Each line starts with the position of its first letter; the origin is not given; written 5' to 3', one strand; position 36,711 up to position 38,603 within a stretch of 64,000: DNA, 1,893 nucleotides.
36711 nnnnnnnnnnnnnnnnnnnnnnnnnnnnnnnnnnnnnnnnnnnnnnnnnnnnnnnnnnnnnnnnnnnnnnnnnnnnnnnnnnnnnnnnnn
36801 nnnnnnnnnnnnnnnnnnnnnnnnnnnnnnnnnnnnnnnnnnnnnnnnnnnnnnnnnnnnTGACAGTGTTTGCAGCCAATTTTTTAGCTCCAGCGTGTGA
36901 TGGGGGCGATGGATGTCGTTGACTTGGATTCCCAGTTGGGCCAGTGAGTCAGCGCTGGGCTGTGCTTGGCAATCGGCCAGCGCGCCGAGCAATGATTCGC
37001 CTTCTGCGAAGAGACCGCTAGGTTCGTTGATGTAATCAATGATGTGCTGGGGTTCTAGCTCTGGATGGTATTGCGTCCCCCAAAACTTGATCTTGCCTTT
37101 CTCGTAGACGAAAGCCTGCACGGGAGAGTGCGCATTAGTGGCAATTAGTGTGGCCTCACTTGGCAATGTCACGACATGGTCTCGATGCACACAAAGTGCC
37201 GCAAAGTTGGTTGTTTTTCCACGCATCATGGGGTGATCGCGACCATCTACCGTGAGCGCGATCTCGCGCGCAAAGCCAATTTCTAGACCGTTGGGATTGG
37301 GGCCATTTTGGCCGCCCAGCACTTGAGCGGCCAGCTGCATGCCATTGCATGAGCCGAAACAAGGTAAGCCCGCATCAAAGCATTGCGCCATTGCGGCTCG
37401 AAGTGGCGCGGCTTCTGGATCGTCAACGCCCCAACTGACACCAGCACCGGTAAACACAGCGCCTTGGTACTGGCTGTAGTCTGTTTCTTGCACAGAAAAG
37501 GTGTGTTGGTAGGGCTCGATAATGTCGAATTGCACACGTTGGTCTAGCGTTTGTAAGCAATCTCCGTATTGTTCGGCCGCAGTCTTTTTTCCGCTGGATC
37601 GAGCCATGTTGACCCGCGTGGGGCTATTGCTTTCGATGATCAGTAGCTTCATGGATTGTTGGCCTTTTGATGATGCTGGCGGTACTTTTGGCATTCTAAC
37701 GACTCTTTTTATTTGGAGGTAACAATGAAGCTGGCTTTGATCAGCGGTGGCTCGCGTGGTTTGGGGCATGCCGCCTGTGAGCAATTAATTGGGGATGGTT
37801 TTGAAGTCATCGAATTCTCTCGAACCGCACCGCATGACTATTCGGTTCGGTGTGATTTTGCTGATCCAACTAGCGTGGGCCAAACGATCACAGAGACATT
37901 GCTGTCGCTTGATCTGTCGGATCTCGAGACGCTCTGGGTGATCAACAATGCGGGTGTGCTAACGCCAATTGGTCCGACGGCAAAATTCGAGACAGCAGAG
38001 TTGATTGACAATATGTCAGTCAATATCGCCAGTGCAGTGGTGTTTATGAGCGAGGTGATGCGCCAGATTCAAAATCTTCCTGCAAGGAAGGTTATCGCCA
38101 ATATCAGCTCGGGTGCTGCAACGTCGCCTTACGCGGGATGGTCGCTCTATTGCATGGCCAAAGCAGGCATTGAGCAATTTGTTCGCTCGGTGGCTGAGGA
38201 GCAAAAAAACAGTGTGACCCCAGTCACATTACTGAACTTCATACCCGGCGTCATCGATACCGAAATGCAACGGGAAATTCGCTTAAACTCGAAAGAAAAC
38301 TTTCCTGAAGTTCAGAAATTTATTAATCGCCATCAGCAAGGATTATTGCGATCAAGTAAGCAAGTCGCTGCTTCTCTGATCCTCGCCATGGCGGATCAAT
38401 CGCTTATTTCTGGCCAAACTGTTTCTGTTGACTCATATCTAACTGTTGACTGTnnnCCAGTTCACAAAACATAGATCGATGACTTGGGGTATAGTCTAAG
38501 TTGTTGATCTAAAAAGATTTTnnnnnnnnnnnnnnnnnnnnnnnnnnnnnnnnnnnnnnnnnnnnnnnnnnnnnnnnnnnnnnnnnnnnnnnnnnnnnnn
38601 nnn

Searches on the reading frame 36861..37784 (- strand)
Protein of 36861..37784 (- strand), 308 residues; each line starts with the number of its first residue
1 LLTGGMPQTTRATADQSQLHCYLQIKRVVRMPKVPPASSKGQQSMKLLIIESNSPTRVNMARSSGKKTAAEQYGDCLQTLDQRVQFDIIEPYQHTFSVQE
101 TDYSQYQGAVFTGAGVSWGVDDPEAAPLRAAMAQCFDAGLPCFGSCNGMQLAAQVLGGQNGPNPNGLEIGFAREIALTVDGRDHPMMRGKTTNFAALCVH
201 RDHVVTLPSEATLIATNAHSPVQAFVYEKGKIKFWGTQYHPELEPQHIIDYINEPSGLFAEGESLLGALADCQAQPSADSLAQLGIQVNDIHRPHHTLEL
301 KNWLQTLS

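Call 33: search_protein_families(library=pfam, proteins=[window:36861-37784:-], max_evalue=0.00001)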
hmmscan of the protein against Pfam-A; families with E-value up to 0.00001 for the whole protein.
window:36861-37784:- (308 aa): 2 families
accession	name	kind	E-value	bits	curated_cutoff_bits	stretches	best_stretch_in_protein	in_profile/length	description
PF00117.34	GATase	-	3.9e-15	56.5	22.8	1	108-245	40-175/190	Glutamine amidotransferase class-I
PF07722.19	Peptidase_C26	-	5.6e-06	26.7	20.5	0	132-242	98-219/219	Peptidase C26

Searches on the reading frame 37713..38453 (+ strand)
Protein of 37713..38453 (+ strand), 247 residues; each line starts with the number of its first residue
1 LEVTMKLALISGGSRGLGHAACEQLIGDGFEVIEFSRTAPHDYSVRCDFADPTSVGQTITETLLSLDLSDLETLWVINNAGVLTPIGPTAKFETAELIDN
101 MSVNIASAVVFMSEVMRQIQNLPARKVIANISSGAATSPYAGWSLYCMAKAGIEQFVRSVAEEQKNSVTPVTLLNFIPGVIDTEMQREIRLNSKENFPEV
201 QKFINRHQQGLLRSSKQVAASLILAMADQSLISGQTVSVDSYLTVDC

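Call 33: search_protein_families(library=pfam, proteins=[window:37713-38453:+], max_evalue=0.00001)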
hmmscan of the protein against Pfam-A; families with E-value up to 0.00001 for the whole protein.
window:37713-38453:+ (247 aa): 2 families
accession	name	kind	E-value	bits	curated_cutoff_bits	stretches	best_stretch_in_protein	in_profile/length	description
PF00106.31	adh_short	-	3.5e-26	92.3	26.6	1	6-191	1-192/195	short chain dehydrogenase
PF13561.12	adh_short_C2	-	5.6e-17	62.5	27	1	34-241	38-233/236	Enoyl-(Acyl carrier protein) reductase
